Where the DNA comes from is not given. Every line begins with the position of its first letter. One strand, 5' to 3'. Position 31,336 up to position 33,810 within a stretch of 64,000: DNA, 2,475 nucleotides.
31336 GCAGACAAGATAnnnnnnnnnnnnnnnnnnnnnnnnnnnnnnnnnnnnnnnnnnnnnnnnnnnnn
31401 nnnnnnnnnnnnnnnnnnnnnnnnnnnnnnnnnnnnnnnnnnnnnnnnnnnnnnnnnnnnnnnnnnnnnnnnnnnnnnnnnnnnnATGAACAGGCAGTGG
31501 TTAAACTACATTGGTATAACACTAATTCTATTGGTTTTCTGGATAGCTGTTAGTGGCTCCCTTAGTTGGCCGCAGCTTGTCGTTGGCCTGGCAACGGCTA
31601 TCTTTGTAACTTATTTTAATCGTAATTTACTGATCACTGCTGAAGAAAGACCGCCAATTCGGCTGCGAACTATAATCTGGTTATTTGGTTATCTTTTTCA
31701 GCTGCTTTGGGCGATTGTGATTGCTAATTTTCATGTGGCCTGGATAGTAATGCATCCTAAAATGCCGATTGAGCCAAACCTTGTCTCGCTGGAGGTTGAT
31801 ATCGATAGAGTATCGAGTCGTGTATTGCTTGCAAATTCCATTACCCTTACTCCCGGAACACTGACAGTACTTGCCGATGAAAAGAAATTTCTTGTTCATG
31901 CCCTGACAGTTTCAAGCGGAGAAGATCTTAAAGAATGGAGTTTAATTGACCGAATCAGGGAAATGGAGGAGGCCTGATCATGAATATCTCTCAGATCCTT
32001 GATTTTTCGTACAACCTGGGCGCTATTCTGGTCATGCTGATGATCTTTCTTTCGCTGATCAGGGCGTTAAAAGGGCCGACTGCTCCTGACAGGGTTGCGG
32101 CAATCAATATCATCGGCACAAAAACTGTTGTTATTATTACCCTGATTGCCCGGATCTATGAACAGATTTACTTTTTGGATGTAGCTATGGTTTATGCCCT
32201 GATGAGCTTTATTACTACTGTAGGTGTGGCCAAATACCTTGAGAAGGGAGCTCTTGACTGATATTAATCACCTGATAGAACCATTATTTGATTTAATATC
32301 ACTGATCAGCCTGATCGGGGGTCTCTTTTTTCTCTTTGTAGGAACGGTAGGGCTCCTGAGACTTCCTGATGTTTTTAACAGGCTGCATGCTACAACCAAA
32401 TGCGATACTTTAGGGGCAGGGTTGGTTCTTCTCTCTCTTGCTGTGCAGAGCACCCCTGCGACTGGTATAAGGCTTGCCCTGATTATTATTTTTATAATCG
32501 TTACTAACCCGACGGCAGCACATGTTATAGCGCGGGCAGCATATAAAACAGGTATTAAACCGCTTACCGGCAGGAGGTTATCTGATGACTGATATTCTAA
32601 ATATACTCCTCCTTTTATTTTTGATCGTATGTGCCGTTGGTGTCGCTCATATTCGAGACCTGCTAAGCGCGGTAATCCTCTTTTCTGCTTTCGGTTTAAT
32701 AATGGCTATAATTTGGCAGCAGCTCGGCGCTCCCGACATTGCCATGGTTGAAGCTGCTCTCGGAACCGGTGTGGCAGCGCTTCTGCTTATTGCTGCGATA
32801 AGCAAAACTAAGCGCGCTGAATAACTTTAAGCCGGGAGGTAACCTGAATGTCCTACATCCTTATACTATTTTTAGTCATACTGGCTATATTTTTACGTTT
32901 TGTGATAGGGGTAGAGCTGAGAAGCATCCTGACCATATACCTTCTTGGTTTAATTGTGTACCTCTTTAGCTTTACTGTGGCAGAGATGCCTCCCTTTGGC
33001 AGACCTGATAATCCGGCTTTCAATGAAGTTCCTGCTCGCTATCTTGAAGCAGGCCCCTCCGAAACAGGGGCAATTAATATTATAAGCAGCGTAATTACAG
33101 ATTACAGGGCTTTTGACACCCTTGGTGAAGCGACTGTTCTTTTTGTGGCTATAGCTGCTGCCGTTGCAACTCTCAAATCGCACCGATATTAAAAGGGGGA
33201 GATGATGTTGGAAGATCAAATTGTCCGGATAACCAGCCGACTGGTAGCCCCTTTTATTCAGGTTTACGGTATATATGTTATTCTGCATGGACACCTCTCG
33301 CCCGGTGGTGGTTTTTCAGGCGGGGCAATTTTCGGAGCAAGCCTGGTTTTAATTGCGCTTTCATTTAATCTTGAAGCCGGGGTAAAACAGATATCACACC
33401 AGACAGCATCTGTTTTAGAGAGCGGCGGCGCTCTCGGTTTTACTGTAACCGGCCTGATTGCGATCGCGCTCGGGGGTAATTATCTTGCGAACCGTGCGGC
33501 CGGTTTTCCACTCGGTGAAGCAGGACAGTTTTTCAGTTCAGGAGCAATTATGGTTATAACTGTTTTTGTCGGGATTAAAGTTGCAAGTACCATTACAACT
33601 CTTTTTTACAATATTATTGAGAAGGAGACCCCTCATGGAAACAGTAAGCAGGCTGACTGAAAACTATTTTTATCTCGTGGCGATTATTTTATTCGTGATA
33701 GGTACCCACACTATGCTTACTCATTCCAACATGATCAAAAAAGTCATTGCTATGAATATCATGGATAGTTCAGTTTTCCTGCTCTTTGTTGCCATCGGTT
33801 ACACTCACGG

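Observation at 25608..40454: Contiguous rnfCDGEAB – Mbh/Mrp-type antiporter module (10 genes, no hydrogenase subunits) – apbE block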

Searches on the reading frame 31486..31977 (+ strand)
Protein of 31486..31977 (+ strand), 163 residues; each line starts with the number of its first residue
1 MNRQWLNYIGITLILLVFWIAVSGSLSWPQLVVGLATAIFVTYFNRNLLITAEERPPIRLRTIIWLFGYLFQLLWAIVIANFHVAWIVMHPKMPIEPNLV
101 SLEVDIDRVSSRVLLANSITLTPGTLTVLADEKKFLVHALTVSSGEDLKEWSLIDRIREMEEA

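Call 33: search_protein_families(library=ncbifam, proteins=[window:31486-31977:+], max_evalue=0.00001)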
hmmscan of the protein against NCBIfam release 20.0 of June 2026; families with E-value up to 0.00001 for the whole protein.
window:31486-31977:+ (163 aa): 15 families
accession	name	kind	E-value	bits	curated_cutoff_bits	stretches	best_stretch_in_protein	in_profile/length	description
NF009295.0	PRK12652.1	equivalog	7.3e-33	114.2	290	1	10-154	173-317/368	monovalent cation/H+ antiporter subunit E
TIGR00942.1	2a6301s05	subfamily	1.1e-23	83.9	212.25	1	19-148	1-127/144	multicomponent Na+:H+ antiporter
NF006518.0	PRK08965.1-2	equivalog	4.4e-22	78.7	159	1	2-148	6-149/166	Na+/H+ antiporter subunit E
NF006245.0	PRK08383.1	subfamily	8e-22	77.9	192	1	12-151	10-151/168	putative monovalent cation/H+ antiporter subunit E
NF006519.0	PRK08965.1-3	equivalog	2.2e-20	73.1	190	1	10-150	5-142/158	Na+/H+ antiporter subunit E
NF009291.0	PRK12651.1-1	equivalog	3.8e-17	62.7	228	1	11-147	7-140/159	Na+/H+ antiporter subunit E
NF009292.0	PRK12651.1-3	equivalog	5.7e-16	59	213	1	12-147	8-140/158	Na+/H+ antiporter subunit E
NF006244.0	PRK08382.1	equivalog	1.7e-15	57.6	226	1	5-131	32-161/201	putative monovalent cation/H+ antiporter subunit E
NF006520.0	PRK08965.1-4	equivalog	3.8e-14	52.9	175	1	5-148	4-145/162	Na+/H+ antiporter subunit E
NF005131.0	PRK06580.1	equivalog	5e-14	52.4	121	1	62-160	5-103/107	putative monovalent cation/H+ antiporter subunit E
NF004922.0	PRK06279.1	equivalog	2.1e-13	50.5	99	1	63-139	3-79/100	putative monovalent cation/H+ antiporter subunit E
NF006521.0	PRK08965.1-5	equivalog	2.5e-11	43.4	141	1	8-161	15-163/180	Na+/H+ antiporter subunit E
NF009293.0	PRK12651.1-4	equivalog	1.1e-10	41.8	195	1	7-138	8-144/173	Na+/H+ antiporter subunit E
NF006517.0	PRK08965.1-1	equivalog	2.2e-08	34.5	180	1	12-162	8-154/161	Na+/H+ antiporter subunit E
NF009240.0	PRK12596.1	equivalog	2.1e-06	27.6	277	1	6-151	5-143/171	putative monovalent cation/H+ antiporter subunit E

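Call 63: search_solved_structures(query=window:31486-31977:+, max_evalue=0.01)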
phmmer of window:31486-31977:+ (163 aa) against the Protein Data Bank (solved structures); distinct sequences matched with E-value up to 0.01: 4.
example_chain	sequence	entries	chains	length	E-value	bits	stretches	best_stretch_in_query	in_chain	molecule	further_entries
6u8y_A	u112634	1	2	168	1.1e-21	80.5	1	8-143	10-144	Monovalent cation/H+ antiporter subunit E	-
6cfw_A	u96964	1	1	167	5.1e-14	55.7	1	16-148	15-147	Monovalent cation/H+ antiporter subunit E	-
7qru_E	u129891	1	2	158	2.6e-11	46.9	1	10-147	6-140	Na+/H+ antiporter subunit E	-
6z16_E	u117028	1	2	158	3.1e-07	33.6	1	11-141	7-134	Multisubunit Na+/H+ antiporter, E subunit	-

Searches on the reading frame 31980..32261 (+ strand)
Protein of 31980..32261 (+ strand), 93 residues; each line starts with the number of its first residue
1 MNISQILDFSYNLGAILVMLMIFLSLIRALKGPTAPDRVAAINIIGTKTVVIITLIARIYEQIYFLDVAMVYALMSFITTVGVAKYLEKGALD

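Call 3: search_protein_families(library=pfam, proteins=[window:31980-32261:+])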
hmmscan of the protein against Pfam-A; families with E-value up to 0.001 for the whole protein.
window:31980-32261:+ (93 aa): 1 family
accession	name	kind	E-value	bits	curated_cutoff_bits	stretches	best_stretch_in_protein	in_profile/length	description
PF04066.18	MrpF_PhaF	-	1.7e-18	67.2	23.3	1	36-88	1-53/53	Multiple resistance and pH regulation protein F (MrpF / PhaF)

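Call 33: search_protein_families(library=ncbifam, proteins=[window:31980-32261:+], max_evalue=0.00001)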
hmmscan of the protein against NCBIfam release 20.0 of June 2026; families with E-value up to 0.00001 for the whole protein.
window:31980-32261:+ (93 aa): 12 families
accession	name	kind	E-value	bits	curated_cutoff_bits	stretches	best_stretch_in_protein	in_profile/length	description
NF009242.0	PRK12599.1-1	equivalog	1.2e-22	80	89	1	11-90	5-84/86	putative monovalent cation/H+ antiporter subunit F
NF009244.0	PRK12599.1-3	equivalog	2.4e-20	72.8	90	1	13-86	11-84/92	putative monovalent cation/H+ antiporter subunit F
NF009250.0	PRK12604.1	equivalog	4.6e-20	71.9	100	1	15-90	8-83/84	putative monovalent cation/H+ antiporter subunit F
NF009247.0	PRK12599.1-6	equivalog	6.2e-19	68.3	100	1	4-91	4-87/89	putative monovalent cation/H+ antiporter subunit F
NF009248.0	PRK12600.1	equivalog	9.3e-18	64.2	97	1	13-91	8-86/94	Na(+)/H(+) antiporter subunit F1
NF009246.0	PRK12599.1-5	equivalog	9.7e-18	64.6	92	1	16-88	8-80/83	putative monovalent cation/H+ antiporter subunit F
NF006243.0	PRK08381.1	equivalog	3.2e-15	56.3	79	1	16-90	13-86/89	putative monovalent cation/H+ antiporter subunit F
NF009243.0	PRK12599.1-2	equivalog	3.6e-14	53.2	95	1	17-89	14-86/91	putative monovalent cation/H+ antiporter subunit F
NF009300.0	PRK12657.1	equivalog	2.1e-13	50.4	103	1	13-91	12-90/100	putative monovalent cation/H+ antiporter subunit F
NF004812.0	PRK06161.1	equivalog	6e-13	49.1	93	1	5-90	3-88/92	K+/H+ antiporter subunit F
NF009249.0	PRK12603.1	equivalog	1.4e-10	41.4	81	1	17-90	9-83/90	putative monovalent cation/H+ antiporter subunit F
NF009245.0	PRK12599.1-4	equivalog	4.1e-09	36.8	114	1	5-87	5-87/121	cation:proton antiporter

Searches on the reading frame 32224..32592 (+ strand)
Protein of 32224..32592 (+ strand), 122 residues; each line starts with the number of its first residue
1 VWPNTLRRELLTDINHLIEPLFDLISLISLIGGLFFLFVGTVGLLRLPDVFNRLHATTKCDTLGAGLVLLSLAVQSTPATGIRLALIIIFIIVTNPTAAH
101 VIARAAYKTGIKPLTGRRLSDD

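Call 3: search_protein_families(library=pfam, proteins=[window:32224-32592:+])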
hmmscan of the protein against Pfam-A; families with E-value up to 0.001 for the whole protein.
window:32224-32592:+ (122 aa): 1 family
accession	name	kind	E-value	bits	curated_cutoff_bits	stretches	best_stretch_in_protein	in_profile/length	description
PF03334.19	PhaG_MnhG_YufB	-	9.4e-29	99.9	23.4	1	30-107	2-80/80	Na+/H+ antiporter subunit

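Call 33: search_protein_families(library=ncbifam, proteins=[window:32224-32592:+], max_evalue=0.00001)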
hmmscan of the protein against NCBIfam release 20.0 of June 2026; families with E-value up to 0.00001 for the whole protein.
window:32224-32592:+ (122 aa): 13 families
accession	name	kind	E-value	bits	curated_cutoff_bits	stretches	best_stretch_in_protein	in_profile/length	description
NF009314.0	PRK12674.1-2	subfamily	1e-31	109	102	1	22-114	4-97/116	Na+/H+ antiporter subunit G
TIGR01300.1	CPA3_mnhG_phaG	equivalog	7.8e-26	90.2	63.1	1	30-114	3-90/97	monovalent cation/H(+) antiporter subunit G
NF009320.0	PRK12675.1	equivalog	1.5e-24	86.6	128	1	25-114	2-93/104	putative monovalent cation/H+ antiporter subunit G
NF009316.0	PRK12674.1-5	equivalog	8.4e-20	70.8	122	1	24-112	8-98/121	Na+/H+ antiporter subunit G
NF009313.0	PRK12674.1-1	equivalog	2.2e-19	69.7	151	1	25-109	8-95/140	Na+/H+ antiporter subunit G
NF009236.0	PRK12586.1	equivalog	9.7e-19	67.6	156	1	19-112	5-101/145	Na+/H+ antiporter subunit G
NF009311.0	PRK12670.1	equivalog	5.8e-18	64.6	116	1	22-109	2-90/99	putative monovalent cation/H+ antiporter subunit G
NF009312.0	PRK12672.1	subfamily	7.6e-18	64.8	122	1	24-114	5-106/122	putative monovalent cation/H+ antiporter subunit G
NF009235.0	PRK12585.1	equivalog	4.6e-16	58.7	273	1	24-114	8-99/197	putative monovalent cation/H+ antiporter subunit G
NF009237.0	PRK12587.1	equivalog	8.2e-14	51.6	158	1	24-109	8-96/118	Na+/H+ antiporter subunit G1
NF009317.0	PRK12674.2-1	equivalog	1.7e-10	41.1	107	1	25-107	6-89/105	Na+/H+ antiporter subunit G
NF009238.0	PRK12592.1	equivalog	5.4e-10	39.4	170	1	21-111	6-105/126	putative monovalent cation/H+ antiporter subunit G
NF009315.0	PRK12674.1-4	equivalog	2.7e-08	34.1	130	1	24-107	13-99/121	Na+/H+ antiporter subunit G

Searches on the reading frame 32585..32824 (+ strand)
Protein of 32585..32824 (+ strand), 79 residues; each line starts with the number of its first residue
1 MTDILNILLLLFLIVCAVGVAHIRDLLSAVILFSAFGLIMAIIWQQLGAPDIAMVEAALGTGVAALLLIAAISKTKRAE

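Call 3: search_protein_families(library=pfam, proteins=[window:32585-32824:+])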
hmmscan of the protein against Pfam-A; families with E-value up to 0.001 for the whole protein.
window:32585-32824:+ (79 aa): 1 family
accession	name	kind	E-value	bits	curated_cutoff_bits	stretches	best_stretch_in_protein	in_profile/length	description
PF13244.11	MbhD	-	2.4e-19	69.7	27.2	1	11-77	1-67/67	MBH, subunit D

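Call 33: search_protein_families(library=ncbifam, proteins=[window:32585-32824:+], max_evalue=0.00001)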
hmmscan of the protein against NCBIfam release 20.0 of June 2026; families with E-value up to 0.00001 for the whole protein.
window:32585-32824:+ (79 aa): 5 families
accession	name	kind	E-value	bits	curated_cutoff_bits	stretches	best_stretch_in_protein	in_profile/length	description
NF009159.0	PRK12504.1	equivalog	1.3e-20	74.1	141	1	2-78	3-79/178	DUF4040 domain-containing protein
NF006242.0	PRK08378.1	subfamily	1.3e-15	57.7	98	1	3-79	5-81/85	hypothetical protein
NF009161.0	PRK12507.1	equivalog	1.4e-14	54.1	272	1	4-78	11-84/336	putative monovalent cation/H+ antiporter subunit B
NF004923.0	PRK06280.1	equivalog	2.8e-12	46.8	80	1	4-78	3-77/79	hypothetical protein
NF009289.0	PRK12649.1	equivalog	1.6e-06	26.8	1117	1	5-73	620-687/789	putative monovalent cation/H+ antiporter subunit A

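Call 65: search_solved_structures(query=window:32585-32824:+, max_evalue=0.01)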
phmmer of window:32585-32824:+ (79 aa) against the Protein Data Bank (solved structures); distinct sequences matched with E-value up to 0.01: 2.
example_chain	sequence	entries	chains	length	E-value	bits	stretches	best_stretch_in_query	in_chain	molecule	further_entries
6cfw_D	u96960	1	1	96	9.8e-10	41.8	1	4-78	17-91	MBH subunit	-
6u8y_D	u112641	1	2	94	2e-08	37.6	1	7-78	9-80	DUF4040 domain-containing protein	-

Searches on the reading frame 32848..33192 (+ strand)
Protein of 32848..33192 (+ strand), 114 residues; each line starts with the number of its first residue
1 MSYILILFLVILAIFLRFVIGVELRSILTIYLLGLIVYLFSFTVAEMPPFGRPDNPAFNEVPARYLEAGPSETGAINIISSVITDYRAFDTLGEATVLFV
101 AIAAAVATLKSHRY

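Call 4: search_protein_families(library=pfam, proteins=[window:32848-33192:+])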
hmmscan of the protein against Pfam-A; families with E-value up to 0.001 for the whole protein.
window:32848-33192:+ (114 aa): 1 family
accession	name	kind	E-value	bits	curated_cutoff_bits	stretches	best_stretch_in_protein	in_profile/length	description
PF20501.3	MbhE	-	3.4e-08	33.9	27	1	56-110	28-82/98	MBH, subunit E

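Call 33: search_protein_families(library=ncbifam, proteins=[window:32848-33192:+], max_evalue=0.00001)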
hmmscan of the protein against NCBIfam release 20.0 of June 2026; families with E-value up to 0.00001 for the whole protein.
window:32848-33192:+ (114 aa): 7 families
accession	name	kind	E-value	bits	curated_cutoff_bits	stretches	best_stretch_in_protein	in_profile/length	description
NF009159.0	PRK12504.1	equivalog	4.8e-16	59.2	141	1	26-110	89-173/178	DUF4040 domain-containing protein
NF009161.0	PRK12507.1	equivalog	1.5e-14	53.9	272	1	13-109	79-175/336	putative monovalent cation/H+ antiporter subunit B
NF009217.0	PRK12567.1-1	equivalog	9.7e-12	44.9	268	1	24-109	5-85/238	putative monovalent cation/H+ antiporter subunit B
NF009290.0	PRK12650.1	equivalog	1.3e-09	36.5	980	1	50-112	707-766/966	DUF4040 family protein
NF009288.0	PRK12648.1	equivalog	1e-07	30.4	1104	1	56-111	720-775/954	monovalent cation/H+ antiporter subunit A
NF009284.0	PRK12644.1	equivalog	6.3e-07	27.8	962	1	17-109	673-760/975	Na+/H+ antiporter subunit A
NF009287.0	PRK12647.1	equivalog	3.9e-06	25.7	937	1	61-111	711-761/773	putative monovalent cation/H+ antiporter subunit A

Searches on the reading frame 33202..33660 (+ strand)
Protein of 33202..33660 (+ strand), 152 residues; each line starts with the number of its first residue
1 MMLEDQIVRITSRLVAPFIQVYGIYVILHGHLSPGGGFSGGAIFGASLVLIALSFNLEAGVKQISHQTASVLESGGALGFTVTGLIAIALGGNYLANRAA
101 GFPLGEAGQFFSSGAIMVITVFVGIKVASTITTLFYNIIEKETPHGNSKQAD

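Call 4: search_protein_families(library=pfam, proteins=[window:33202-33660:+])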
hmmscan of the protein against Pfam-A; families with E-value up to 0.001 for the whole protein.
window:33202-33660:+ (152 aa): 1 family
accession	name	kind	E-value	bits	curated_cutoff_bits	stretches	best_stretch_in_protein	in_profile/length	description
PF04039.18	MnhB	-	4.8e-28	98.4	22.5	1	7-132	1-126/127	Domain related to MnhB subunit of Na+/H+ antiporter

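Call 33: search_protein_families(library=ncbifam, proteins=[window:33202-33660:+], max_evalue=0.00001)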
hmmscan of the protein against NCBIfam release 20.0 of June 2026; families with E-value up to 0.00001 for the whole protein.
window:33202-33660:+ (152 aa): 18 families
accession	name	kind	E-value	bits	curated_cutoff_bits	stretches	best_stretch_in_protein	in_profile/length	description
NF006248.0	PRK08386.1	subfamily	1.5e-28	99.6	92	1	6-139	5-144/151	putative monovalent cation/H+ antiporter subunit B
NF009160.0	PRK12505.1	equivalog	1.9e-24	86.1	140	1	3-139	24-155/179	putative monovalent cation/H+ antiporter subunit B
NF009217.0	PRK12567.1-1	equivalog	6.4e-23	81.5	268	1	8-142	102-235/238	putative monovalent cation/H+ antiporter subunit B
NF006249.0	PRK08387.1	equivalog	7.1e-23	81.5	111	1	7-139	6-127/133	putative monovalent cation/H+ antiporter subunit B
NF009162.0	PRK12508.1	equivalog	1.1e-22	80.6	120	1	2-142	1-137/139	Na(+)/H(+) antiporter subunit B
NF009161.0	PRK12507.1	equivalog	2.6e-21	76.2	272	1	6-140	198-331/336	putative monovalent cation/H+ antiporter subunit B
NF004924.0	PRK06281.1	equivalog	1.6e-17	63.8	137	1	6-100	3-97/154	putative monovalent cation/H+ antiporter subunit B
NF009229.0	PRK12579.1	equivalog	2.3e-16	60.1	229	1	9-135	113-241/258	putative monovalent cation/H+ antiporter subunit B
NF009223.0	PRK12573.1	subfamily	1.4e-15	57.6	152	1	4-141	4-139/140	Na(+)/H(+) antiporter subunit B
NF009224.0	PRK12574.1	equivalog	1.2e-14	54.9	171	1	4-138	4-136/141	monovalent cation/H+ antiporter subunit B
NF009163.0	PRK12509.1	equivalog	4.8e-12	46.2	148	1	7-142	5-136/137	Na+/H+ antiporter subunit B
NF009219.0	PRK12567.1-3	equivalog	2.2e-11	43.8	179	1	3-129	87-204/220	putative monovalent cation/H+ antiporter subunit B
NF009220.0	PRK12567.1-5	equivalog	1.2e-10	41.8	219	1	4-74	81-151/200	putative monovalent cation/H+ antiporter subunit B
TIGR00943.1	2a6301s02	subfamily_domain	9.8e-10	39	139.75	1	27-123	2-98/107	cation/proton antiporter, MnhB/MrpB subunit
NF009288.0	PRK12648.1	equivalog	1.5e-09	36.6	1104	1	7-133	803-928/954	monovalent cation/H+ antiporter subunit A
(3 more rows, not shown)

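Call 64: search_solved_structures(query=window:33202-33660:+, max_evalue=0.01)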
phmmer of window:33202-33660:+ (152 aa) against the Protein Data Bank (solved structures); distinct sequences matched with E-value up to 0.01: 5.
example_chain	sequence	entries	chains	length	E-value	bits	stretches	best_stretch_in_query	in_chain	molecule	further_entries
6u8y_E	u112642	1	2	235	7.3e-22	81.1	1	9-143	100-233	Monovalent cation/H+ antiporter subunit B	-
6cfw_F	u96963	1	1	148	2.2e-16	63.4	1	6-135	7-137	Monovalent cation/H+ antiporter subunit B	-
6z16_B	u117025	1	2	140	4.4e-09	39.7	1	4-96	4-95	Multisubunit Na+/H+ antiporter, B subunit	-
7qru_B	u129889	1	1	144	3.7e-08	36.7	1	5-110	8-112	Na(+)/H(+) antiporter subunit B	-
7d3u_A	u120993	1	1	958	0.0025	21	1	8-95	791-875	Monovalent Na+/H+ antiporter subunit A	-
